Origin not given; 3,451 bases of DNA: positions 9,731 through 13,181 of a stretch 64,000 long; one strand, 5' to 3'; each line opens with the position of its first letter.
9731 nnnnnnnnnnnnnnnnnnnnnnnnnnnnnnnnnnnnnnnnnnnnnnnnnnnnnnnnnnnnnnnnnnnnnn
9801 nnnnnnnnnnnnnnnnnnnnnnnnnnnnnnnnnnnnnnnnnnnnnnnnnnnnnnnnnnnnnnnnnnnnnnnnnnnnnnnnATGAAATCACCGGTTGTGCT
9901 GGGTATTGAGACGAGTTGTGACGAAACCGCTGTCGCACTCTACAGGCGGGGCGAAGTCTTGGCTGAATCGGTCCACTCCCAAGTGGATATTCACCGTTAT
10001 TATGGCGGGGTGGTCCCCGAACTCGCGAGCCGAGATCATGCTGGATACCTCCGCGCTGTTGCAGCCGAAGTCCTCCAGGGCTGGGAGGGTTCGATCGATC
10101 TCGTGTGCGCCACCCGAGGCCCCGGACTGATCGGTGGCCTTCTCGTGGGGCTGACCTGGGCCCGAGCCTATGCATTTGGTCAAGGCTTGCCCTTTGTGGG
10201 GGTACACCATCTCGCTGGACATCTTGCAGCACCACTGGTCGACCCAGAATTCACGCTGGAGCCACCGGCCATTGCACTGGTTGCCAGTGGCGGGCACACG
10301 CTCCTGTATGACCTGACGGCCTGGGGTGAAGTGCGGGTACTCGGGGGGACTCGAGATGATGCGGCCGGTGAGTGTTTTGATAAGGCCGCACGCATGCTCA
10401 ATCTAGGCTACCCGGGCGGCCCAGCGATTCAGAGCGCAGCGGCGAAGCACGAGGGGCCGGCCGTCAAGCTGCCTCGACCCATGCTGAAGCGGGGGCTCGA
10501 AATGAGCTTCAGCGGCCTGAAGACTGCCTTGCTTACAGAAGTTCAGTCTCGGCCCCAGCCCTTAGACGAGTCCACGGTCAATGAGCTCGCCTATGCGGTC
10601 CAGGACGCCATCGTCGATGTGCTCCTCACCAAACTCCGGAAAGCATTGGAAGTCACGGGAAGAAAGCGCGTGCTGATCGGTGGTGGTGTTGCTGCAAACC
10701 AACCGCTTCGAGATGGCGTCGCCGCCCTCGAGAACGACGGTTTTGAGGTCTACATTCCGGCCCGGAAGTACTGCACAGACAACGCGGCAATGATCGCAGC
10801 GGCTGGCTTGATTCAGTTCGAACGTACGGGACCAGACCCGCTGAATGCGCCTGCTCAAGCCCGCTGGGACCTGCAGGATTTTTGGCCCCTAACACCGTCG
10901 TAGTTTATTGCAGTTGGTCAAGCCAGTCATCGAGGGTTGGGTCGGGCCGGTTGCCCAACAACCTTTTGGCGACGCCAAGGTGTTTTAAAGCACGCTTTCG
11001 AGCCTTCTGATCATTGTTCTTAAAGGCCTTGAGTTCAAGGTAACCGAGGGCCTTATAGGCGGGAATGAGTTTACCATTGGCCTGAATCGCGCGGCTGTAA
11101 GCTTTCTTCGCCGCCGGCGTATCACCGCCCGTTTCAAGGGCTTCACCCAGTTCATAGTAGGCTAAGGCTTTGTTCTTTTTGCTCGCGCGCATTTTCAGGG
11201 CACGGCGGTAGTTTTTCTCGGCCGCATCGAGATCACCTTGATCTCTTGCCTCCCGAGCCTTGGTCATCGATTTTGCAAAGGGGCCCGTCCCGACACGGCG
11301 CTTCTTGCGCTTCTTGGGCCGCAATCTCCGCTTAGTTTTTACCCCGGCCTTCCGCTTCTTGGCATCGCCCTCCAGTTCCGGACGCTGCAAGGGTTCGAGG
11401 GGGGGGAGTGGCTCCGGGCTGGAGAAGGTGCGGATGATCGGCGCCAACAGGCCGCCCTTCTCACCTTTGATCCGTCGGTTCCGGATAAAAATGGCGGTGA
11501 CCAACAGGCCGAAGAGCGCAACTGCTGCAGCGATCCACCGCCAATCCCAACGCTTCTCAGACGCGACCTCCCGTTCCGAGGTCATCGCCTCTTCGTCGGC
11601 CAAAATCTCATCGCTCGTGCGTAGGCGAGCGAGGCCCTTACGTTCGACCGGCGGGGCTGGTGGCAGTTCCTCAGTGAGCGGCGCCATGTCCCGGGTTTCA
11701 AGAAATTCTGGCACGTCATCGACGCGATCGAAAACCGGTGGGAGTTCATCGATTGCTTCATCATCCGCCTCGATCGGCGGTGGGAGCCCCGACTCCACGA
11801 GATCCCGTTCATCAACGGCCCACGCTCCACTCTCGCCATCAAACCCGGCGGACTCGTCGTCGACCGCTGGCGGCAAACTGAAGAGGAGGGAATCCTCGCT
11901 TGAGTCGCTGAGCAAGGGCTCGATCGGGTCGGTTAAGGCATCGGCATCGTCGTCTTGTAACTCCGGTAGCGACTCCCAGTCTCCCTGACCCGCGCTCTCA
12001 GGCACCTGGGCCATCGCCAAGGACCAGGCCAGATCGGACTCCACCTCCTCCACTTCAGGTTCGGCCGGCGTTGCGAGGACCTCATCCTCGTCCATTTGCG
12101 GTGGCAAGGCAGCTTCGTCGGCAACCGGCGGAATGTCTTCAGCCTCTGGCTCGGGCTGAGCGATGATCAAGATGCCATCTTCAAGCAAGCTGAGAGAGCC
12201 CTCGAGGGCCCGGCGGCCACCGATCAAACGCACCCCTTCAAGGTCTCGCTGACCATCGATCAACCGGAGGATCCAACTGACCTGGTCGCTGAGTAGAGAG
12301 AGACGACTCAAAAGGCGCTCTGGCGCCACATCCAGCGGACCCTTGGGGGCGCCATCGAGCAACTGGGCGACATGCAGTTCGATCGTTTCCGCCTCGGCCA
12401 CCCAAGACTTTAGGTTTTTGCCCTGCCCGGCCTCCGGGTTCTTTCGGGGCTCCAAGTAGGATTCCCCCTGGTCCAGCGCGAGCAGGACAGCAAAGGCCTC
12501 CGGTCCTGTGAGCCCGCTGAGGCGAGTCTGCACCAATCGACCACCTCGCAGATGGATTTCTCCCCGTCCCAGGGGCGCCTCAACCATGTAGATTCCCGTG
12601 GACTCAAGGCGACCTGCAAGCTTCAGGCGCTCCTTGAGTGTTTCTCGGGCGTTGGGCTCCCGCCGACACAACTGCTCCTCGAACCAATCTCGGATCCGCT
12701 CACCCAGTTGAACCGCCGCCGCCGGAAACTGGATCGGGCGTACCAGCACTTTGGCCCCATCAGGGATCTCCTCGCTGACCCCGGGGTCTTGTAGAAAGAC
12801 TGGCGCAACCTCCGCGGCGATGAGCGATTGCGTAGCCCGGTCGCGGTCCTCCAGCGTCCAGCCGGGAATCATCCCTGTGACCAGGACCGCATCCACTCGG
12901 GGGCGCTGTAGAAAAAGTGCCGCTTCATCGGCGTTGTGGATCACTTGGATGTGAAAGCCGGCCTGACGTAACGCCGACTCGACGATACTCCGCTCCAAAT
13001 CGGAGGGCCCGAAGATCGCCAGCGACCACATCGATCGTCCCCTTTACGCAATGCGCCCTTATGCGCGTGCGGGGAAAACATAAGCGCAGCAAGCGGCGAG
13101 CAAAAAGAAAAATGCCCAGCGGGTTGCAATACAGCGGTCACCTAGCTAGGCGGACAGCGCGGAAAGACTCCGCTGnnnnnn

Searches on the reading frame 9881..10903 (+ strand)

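Call 52: search_protein_families(library=pfam, proteins=[window:9881-10903:+], max_evalue=0.001)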
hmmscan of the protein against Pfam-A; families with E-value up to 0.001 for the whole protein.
window:9881-10903:+ (340 aa): 2 families
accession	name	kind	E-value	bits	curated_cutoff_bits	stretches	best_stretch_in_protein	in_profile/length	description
PF00814.31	TsaD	-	1.2e-79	268.2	24.8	1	25-306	1-263/264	tRNA N6-adenosine threonylcarbamoyltransferase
PF22521.2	HypF_C_2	-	2.3e-07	31.3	27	1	163-301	97-235/241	Carbamoyltransferase, Kae1-like Domain, second subdomain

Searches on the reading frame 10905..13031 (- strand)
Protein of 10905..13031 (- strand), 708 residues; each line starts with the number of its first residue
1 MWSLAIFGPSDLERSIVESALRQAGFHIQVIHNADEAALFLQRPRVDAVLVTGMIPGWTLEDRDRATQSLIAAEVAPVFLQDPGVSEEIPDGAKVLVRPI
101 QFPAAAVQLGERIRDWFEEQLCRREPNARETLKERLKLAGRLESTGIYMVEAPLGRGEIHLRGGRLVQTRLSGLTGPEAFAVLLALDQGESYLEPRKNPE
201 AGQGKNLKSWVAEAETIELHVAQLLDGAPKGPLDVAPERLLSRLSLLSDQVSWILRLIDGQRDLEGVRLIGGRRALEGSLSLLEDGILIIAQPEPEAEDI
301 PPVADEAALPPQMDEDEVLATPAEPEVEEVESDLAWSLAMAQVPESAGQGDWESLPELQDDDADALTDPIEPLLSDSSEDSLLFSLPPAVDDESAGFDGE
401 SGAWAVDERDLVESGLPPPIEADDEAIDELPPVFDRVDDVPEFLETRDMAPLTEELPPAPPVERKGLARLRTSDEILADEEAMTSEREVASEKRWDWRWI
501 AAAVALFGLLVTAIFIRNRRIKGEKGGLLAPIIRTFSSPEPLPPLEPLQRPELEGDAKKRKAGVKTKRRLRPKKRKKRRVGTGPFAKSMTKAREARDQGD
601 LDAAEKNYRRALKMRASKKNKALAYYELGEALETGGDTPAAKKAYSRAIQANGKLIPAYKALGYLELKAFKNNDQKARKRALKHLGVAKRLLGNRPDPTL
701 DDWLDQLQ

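Call 52: search_protein_families(library=pfam, proteins=[window:10905-13031:-], max_evalue=0.001)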
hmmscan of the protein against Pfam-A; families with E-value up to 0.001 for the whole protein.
window:10905-13031:- (708 aa): 6 families
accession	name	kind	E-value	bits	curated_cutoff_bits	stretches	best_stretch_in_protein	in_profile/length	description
PF13432.12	TPR_16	-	2.5e-09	37.9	32.7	1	590-652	2-61/65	Tetratricopeptide repeat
PF13181.12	TPR_8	-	9.7e-06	25.8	25.7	0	591-616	7-32/34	Tetratricopeptide repeat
PF00515.34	TPR_1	-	1e-05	25.6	27.8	0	622-652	1-31/34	Tetratricopeptide repeat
PF07719.23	TPR_2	-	1.1e-05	25.6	27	0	622-652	1-31/34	Tetratricopeptide repeat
PF13424.12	TPR_12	-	4.4e-05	24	30.1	1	596-650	14-73/77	Tetratricopeptide repeat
PF13428.12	TPR_14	-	6.6e-05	23.7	23.5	0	624-664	3-43/44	Tetratricopeptide repeat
